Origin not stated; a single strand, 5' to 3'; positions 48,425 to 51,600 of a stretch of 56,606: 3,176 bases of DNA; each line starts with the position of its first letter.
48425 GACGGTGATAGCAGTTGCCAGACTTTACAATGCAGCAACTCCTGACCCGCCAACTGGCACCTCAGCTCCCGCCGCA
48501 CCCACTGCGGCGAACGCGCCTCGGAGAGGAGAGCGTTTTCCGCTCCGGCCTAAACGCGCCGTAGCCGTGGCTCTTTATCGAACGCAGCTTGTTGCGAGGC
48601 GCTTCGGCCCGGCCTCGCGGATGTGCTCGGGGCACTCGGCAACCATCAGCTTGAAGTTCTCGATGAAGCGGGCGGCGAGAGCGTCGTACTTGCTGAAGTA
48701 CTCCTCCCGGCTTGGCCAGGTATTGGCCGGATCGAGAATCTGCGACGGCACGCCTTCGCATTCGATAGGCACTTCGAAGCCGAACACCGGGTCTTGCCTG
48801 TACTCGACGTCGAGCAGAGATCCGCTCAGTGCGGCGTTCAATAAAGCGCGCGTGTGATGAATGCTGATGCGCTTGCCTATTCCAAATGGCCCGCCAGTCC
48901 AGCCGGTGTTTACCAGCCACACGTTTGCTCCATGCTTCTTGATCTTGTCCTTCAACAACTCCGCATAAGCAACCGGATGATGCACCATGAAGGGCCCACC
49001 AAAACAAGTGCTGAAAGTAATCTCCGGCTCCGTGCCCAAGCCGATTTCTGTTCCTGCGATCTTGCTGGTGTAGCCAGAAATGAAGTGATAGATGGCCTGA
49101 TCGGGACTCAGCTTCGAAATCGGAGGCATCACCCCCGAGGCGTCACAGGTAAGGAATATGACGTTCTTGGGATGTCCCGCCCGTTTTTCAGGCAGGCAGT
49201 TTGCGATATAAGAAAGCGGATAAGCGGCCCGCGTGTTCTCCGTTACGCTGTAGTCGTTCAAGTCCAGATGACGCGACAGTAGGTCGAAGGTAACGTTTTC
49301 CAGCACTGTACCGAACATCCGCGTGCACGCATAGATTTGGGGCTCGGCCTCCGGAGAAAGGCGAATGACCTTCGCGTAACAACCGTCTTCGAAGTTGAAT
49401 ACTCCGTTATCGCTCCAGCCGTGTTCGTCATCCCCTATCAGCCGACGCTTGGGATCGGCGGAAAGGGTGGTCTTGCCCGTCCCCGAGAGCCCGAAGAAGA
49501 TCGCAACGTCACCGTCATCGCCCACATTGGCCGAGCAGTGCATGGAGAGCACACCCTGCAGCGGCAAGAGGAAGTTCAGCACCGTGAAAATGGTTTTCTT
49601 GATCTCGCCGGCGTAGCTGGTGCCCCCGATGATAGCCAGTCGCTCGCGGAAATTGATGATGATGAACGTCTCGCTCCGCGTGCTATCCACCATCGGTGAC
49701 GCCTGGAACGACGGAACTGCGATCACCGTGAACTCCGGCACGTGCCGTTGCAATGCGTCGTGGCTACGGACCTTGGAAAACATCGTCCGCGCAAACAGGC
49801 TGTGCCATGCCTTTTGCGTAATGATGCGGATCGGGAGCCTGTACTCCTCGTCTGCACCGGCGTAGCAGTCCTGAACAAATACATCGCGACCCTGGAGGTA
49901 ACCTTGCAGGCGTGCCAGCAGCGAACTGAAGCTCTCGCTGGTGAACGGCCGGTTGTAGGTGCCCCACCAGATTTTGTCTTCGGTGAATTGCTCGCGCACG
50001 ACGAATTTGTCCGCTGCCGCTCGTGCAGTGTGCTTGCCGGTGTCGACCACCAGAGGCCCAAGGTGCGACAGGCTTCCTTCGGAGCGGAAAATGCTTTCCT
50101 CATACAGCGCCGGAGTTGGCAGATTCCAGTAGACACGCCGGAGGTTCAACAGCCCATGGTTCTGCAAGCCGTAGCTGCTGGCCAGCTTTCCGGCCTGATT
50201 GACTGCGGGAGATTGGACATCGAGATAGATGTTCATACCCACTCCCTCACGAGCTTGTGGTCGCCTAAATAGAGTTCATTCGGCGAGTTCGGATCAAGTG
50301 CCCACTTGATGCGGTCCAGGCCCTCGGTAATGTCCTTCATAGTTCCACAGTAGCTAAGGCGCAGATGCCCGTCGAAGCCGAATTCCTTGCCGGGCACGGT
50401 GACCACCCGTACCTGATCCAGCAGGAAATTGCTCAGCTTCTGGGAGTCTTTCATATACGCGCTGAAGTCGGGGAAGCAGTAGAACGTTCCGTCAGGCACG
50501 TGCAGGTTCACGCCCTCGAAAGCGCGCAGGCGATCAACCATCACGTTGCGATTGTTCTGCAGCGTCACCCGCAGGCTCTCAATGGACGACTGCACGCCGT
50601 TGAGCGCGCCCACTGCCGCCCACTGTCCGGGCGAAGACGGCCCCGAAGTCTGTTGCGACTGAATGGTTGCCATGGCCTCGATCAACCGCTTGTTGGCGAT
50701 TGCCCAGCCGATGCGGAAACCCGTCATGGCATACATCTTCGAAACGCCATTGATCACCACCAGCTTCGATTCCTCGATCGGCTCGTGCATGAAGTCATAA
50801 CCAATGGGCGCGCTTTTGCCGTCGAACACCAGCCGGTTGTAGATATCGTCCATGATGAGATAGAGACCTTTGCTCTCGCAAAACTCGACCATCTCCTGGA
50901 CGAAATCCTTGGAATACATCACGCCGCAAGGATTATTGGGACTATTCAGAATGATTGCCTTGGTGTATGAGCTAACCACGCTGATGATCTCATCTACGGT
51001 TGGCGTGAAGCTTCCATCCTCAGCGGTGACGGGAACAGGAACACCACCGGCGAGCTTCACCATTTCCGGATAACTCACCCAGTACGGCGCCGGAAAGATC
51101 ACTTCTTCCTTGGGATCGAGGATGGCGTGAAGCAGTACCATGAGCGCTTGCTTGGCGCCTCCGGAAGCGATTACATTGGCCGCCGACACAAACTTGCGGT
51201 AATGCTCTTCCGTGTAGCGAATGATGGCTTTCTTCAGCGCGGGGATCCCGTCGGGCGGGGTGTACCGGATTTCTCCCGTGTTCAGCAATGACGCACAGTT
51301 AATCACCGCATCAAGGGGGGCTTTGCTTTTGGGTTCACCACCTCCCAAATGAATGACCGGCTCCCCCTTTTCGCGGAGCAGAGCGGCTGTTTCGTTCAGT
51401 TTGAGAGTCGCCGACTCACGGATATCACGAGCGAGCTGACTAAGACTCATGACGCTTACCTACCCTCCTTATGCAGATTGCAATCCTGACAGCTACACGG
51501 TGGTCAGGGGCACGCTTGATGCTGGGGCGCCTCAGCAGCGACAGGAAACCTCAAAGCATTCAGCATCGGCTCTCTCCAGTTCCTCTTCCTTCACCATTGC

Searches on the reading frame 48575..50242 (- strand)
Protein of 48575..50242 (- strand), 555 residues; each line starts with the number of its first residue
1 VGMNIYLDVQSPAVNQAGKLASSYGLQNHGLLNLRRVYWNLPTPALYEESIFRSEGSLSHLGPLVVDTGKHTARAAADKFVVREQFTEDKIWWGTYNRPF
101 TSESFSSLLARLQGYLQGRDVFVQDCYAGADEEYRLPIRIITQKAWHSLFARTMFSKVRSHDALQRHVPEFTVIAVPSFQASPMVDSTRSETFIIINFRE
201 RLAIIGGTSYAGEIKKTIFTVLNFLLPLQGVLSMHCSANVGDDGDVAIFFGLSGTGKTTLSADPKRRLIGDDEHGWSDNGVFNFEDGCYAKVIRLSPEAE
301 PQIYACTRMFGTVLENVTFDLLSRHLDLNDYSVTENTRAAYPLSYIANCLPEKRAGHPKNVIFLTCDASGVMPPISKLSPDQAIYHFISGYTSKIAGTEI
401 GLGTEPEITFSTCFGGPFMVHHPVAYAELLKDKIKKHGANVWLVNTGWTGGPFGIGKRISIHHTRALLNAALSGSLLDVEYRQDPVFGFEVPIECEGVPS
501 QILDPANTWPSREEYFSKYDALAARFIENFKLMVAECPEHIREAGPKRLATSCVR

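Call 9: search_protein_families(library=pfam, proteins=[window:48575-50242:-], max_evalue=0.01)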
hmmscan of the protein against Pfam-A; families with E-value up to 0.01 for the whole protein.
window:48575-50242:- (555 aa): 1 family
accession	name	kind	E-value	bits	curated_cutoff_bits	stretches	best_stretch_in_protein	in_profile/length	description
PF01293.25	PEPCK_ATP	-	2e-214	713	26.5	1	36-500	2-464/465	Phosphoenolpyruvate carboxykinase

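Call 62: find_homologous_proteins(query=window:48575-50242:-, max_evalue=1e-50)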
Query window:48575-50242:- (555 aa): 8000 proteins with E <= 1e-50 among 8000 candidates; the best 120 are listed.
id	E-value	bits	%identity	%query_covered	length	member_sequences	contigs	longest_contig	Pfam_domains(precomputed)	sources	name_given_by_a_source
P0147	0.0e+0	1256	97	100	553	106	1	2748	PF01293.26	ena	-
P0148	0.0e+0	1180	90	100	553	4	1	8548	PF01293.26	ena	-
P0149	0.0e+0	1162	89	100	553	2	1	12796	PF01293.26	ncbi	-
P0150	0.0e+0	1160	89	100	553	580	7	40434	PF01293.26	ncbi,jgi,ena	ncbi:MAG: phosphoenolpyruvate carboxykinase (ATP) [Terriglobales bacterium]|jgi:phosphoenolpyruvate 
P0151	0.0e+0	1158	88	100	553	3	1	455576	PF01293.26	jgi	jgi:phosphoenolpyruvate carboxykinase (ATP)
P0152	0.0e+0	1157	90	100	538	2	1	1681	PF01293.26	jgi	-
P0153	0.0e+0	1154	88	99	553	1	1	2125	PF01293.26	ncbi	-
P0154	0.0e+0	1150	88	99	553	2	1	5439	PF01293.26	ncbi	-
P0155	0.0e+0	1148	88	99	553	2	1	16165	PF01293.26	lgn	-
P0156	0.0e+0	1148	87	100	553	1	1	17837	PF01293.26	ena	-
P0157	0.0e+0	1148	87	100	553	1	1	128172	PF01293.26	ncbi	-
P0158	0.0e+0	1142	88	99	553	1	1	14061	PF01293.26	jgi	jgi:phosphoenolpyruvate carboxykinase (ATP)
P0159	0.0e+0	1142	88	99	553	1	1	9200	PF01293.26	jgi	jgi:phosphoenolpyruvate carboxykinase (ATP)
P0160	0.0e+0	1140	87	99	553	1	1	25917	PF01293.26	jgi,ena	-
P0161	0.0e+0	1139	87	100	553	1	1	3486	PF01293.26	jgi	-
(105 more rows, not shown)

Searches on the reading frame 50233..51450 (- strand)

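Call 9: search_protein_families(library=pfam, proteins=[window:50233-51450:-], max_evalue=0.01)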
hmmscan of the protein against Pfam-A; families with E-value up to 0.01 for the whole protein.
window:50233-51450:- (405 aa): 4 families
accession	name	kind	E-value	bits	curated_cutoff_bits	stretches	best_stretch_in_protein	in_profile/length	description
PF00155.27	Aminotran_1_2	-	5.7e-68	230.2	19.7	1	32-381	3-361/361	Aminotransferase class I and II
PF01041.23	DegT_DnrJ_EryC1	-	1.1e-10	41.8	19.8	1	81-201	30-145/360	DegT/DnrJ/EryC1/StrS aminotransferase family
PF01212.27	Beta_elim_lyase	-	0.0028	17.5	27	1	107-201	64-168/288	Beta-eliminating lyase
PF04864.19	Alliinase_C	-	0.0035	16.7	22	1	168-296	143-253/363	Allinase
